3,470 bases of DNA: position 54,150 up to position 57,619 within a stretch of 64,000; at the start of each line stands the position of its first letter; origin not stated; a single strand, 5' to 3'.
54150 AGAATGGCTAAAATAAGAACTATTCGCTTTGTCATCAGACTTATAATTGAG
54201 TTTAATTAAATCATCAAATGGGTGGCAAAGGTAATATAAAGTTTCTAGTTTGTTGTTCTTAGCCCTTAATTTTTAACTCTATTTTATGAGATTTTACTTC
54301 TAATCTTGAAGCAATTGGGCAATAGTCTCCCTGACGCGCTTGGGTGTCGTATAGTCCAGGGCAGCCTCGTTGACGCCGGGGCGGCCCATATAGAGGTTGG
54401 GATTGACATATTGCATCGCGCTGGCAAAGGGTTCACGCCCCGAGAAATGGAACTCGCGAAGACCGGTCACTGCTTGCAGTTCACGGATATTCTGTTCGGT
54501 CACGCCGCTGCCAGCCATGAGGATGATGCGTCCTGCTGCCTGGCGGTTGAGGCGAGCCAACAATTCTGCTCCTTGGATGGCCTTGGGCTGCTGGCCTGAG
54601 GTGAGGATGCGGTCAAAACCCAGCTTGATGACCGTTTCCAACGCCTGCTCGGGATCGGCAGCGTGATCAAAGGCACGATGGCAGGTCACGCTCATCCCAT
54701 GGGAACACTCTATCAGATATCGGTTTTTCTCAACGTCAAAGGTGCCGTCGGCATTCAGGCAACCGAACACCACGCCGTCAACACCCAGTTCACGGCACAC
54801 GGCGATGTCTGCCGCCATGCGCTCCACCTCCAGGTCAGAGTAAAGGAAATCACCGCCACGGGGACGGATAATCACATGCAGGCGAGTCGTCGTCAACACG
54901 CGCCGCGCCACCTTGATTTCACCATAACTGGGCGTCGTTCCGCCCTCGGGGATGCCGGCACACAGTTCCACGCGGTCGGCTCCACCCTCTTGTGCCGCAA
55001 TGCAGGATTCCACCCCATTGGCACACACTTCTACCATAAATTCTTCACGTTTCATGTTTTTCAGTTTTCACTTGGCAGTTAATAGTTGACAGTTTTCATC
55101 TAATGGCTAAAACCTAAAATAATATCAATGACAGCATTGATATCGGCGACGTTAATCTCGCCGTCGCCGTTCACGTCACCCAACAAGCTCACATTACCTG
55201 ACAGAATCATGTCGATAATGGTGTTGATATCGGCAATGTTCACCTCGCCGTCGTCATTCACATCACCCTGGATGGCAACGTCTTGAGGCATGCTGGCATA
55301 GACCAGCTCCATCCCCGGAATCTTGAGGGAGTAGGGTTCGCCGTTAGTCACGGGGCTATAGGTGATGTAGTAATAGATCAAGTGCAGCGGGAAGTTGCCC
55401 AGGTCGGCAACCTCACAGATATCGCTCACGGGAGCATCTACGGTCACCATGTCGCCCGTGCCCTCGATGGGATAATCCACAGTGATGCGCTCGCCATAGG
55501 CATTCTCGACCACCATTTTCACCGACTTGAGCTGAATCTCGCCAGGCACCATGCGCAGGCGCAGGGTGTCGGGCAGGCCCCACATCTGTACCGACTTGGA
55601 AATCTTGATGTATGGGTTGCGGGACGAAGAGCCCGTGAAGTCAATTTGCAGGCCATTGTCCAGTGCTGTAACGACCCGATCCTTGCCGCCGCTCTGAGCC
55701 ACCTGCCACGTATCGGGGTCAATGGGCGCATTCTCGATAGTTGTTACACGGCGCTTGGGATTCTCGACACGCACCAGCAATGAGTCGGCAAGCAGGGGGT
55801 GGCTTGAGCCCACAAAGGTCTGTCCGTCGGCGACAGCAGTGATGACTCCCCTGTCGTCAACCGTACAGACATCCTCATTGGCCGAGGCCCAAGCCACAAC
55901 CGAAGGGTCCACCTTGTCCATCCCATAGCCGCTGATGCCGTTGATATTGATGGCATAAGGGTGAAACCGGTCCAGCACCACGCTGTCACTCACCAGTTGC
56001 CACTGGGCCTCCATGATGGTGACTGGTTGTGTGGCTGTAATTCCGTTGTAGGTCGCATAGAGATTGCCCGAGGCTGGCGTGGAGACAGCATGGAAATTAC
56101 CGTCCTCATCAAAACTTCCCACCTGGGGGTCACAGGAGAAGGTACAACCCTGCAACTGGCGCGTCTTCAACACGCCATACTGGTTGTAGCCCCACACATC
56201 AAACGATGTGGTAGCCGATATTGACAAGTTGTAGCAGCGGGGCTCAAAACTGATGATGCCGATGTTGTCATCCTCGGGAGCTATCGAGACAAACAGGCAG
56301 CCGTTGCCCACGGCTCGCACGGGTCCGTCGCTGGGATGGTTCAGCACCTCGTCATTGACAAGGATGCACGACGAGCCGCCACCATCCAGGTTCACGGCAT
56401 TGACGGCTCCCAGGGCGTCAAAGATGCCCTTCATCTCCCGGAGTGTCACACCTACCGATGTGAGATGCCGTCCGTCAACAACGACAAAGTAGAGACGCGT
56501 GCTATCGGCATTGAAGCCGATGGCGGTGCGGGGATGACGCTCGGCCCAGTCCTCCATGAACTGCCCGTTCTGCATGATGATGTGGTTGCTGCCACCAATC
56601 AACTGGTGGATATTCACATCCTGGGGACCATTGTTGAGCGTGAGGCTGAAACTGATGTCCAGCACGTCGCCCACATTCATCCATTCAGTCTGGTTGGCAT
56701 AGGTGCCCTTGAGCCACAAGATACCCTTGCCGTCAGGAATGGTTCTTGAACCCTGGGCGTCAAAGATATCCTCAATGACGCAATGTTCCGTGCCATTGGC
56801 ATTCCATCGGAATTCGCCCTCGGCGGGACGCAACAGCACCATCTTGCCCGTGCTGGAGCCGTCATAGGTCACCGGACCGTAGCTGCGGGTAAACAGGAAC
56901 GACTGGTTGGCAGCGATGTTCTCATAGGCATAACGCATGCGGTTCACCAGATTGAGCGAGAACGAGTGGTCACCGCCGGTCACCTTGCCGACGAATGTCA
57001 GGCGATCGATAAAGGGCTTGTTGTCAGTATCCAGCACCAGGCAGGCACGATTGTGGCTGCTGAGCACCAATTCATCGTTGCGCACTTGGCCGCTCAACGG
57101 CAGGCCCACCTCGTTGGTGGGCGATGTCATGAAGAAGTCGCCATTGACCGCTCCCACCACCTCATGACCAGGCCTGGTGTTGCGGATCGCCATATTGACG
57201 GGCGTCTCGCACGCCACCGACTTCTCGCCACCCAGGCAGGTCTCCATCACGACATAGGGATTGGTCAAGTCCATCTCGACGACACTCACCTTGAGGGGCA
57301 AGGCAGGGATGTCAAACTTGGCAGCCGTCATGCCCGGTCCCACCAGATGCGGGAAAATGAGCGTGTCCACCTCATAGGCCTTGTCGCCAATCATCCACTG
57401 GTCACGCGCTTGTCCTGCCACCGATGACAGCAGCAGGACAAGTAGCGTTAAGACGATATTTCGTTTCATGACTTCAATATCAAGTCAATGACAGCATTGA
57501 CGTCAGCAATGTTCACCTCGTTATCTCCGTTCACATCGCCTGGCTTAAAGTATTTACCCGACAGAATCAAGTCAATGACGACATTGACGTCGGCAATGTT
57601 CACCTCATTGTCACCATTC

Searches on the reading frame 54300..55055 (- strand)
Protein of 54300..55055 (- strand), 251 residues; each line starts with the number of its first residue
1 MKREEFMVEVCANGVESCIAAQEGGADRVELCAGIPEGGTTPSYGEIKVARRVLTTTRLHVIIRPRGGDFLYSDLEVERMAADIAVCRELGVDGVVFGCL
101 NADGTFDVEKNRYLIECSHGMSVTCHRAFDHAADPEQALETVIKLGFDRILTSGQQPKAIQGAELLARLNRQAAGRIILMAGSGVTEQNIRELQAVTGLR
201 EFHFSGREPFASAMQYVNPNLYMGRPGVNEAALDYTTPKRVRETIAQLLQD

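Call 5: search_protein_families(library=pfam, proteins=[window:54300-55055:-], max_evalue=0.01)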
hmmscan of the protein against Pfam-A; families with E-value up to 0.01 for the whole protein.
window:54300-55055:- (251 aa): 1 family
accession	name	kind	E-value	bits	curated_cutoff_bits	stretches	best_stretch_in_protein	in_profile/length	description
PF03932.20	CutC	-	5.5e-68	228.9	23.3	1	7-206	2-200/202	CutC family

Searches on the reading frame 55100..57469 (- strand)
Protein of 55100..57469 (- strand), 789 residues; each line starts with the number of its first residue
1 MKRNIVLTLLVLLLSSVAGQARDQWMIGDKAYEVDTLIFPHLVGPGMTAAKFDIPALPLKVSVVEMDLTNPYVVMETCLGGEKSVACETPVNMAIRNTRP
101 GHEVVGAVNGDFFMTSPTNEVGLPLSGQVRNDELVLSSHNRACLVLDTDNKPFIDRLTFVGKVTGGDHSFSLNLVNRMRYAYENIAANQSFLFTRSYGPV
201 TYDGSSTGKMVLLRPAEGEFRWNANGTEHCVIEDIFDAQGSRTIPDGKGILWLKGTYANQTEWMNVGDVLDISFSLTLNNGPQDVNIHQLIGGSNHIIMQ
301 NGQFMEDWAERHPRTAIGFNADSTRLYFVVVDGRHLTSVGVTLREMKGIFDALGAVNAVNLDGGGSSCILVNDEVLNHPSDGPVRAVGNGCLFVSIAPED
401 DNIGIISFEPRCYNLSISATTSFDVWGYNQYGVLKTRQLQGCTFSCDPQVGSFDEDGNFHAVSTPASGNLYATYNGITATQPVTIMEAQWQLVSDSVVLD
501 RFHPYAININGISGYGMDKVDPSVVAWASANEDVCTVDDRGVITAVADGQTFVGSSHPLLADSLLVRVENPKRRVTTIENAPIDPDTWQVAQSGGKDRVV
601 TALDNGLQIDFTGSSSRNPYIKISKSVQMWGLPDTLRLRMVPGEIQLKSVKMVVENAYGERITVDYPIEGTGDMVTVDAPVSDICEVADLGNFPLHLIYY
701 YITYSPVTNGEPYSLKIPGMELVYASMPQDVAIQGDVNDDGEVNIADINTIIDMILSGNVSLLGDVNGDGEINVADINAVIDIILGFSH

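Call 4: search_protein_families(library=pfam, proteins=[window:55100-57469:-], max_evalue=0.01)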
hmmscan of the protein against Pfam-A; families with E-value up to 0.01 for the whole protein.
window:55100-57469:- (789 aa): 3 families
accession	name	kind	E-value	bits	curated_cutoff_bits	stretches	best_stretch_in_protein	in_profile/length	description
PF09992.14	NAGPA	-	3.5e-29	102.6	25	1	277-393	53-168/169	Phosphodiester glycosidase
PF00404.24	Dockerin_1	-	4.2e-05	24.1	22.9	1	735-784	2-56/57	Dockerin type I domain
PF02368.24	Big_2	-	0.00087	19.6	22.8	1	523-551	34-62/79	Bacterial Ig-like domain (group 2)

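Call 6: search_protein_families(library=ncbifam, proteins=[window:55100-57469:-], max_evalue=0.01)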
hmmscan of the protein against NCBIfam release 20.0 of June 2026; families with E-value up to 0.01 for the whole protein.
window:55100-57469:- (789 aa): 0 families
